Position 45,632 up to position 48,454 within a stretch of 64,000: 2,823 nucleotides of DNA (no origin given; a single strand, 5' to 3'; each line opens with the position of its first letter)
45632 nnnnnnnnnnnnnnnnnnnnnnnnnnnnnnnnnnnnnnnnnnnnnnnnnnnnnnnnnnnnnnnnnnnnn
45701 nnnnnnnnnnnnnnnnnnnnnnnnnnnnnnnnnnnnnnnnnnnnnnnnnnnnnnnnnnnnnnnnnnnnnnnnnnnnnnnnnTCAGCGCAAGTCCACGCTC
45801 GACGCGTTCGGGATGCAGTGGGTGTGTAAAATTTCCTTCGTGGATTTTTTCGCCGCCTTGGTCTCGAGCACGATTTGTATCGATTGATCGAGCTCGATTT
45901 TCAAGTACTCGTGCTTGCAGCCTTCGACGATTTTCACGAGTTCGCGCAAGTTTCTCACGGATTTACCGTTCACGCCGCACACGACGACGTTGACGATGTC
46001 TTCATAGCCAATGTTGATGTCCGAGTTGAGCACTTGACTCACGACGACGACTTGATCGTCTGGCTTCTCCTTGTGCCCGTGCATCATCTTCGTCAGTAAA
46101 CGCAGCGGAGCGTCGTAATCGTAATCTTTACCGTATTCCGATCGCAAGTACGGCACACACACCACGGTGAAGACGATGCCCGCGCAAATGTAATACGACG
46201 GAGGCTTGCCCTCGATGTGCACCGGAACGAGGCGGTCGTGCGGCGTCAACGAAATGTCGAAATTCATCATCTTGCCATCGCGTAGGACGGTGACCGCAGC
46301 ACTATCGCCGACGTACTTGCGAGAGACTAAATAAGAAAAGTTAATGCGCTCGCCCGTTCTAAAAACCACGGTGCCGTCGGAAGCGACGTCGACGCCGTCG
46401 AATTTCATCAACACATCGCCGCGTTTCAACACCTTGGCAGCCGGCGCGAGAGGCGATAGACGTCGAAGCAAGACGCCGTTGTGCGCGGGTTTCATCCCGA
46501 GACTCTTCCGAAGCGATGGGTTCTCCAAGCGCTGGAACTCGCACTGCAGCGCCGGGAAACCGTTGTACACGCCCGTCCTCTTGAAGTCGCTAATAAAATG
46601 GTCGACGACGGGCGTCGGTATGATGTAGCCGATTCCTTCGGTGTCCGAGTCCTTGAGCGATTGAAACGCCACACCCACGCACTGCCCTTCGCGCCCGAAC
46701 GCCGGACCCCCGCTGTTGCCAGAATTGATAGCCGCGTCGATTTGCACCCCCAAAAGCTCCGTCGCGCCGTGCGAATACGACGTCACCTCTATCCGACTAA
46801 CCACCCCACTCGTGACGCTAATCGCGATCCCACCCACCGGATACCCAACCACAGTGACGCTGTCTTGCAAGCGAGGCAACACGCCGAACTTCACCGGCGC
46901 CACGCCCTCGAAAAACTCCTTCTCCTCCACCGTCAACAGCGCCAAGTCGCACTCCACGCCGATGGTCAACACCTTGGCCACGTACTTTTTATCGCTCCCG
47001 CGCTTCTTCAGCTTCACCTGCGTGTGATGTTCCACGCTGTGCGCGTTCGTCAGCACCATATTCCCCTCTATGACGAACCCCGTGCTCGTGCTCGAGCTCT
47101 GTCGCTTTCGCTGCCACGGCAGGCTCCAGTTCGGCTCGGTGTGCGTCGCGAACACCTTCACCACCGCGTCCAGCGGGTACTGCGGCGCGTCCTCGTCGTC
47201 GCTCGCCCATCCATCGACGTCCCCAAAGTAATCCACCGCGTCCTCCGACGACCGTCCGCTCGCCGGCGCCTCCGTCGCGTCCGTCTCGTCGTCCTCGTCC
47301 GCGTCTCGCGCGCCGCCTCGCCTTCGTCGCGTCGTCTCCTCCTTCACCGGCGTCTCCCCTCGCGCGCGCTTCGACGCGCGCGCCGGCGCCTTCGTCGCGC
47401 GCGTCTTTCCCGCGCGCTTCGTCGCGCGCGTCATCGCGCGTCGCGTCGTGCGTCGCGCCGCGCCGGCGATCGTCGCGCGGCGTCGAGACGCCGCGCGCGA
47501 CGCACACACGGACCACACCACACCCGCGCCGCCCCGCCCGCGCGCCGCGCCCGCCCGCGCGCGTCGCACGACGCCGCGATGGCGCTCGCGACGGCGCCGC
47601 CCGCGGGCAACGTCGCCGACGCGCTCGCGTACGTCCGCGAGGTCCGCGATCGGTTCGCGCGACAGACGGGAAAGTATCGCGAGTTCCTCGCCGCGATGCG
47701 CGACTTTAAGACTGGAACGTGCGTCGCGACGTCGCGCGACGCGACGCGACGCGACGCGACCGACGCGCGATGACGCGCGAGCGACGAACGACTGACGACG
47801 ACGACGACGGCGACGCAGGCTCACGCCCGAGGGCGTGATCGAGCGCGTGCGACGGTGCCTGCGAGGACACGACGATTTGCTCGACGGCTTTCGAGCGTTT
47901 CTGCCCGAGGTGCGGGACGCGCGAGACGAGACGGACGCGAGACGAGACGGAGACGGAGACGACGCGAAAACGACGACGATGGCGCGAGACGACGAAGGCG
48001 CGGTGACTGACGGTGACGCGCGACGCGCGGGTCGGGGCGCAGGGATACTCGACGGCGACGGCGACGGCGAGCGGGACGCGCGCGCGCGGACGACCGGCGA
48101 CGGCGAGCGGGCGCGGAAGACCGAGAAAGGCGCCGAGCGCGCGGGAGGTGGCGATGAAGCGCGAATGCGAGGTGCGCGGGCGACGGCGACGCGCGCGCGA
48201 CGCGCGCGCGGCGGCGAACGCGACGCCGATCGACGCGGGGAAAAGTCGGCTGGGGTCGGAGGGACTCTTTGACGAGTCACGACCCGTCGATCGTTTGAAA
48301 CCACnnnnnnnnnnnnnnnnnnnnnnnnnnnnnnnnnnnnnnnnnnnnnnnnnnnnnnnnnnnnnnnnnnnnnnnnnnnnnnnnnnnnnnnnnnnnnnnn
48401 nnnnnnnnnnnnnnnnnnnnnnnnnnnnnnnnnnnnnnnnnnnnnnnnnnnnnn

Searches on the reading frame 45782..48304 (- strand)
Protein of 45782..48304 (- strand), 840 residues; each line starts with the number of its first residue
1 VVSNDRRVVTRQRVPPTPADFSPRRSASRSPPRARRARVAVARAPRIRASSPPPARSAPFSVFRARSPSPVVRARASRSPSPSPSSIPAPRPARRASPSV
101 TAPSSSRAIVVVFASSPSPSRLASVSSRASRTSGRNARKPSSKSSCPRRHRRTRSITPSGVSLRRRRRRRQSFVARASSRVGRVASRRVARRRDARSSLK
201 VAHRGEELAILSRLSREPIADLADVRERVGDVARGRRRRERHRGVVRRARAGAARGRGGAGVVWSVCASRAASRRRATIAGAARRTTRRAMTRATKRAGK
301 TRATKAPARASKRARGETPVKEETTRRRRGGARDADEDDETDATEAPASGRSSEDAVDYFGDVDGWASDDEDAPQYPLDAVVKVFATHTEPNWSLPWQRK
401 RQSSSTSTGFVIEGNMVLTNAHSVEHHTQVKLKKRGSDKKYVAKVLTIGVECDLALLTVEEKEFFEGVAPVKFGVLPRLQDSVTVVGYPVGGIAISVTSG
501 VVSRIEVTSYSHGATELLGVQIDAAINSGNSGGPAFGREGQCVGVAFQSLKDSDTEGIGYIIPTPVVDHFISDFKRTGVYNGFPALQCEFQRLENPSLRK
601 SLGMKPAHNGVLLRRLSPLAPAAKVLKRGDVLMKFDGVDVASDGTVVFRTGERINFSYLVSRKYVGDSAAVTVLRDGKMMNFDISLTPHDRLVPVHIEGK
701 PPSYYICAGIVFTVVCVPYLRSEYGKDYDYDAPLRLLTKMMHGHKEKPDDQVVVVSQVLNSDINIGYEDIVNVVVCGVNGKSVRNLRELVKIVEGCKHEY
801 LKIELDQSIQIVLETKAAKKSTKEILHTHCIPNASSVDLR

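Call 73: search_protein_families(library=pfam, proteins=[window:45782-48304:-], max_evalue=0.00001)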
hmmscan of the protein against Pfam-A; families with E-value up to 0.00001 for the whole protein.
window:45782-48304:- (840 aa): 4 families
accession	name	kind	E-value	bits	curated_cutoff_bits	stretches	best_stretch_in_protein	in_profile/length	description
PF17815.7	PDZ_3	-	2e-47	161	22.8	1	693-838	1-145/145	PDZ domain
PF13365.12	Trypsin_2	-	2.9e-20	73.9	27.6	1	408-545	2-144/144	Trypsin-like peptidase domain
PF00089.32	Trypsin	-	2.1e-18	67.4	20.6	1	391-567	8-216/220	Trypsin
PF13180.12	PDZ_2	-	4.9e-07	30.4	27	1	604-686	7-80/80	PDZ domain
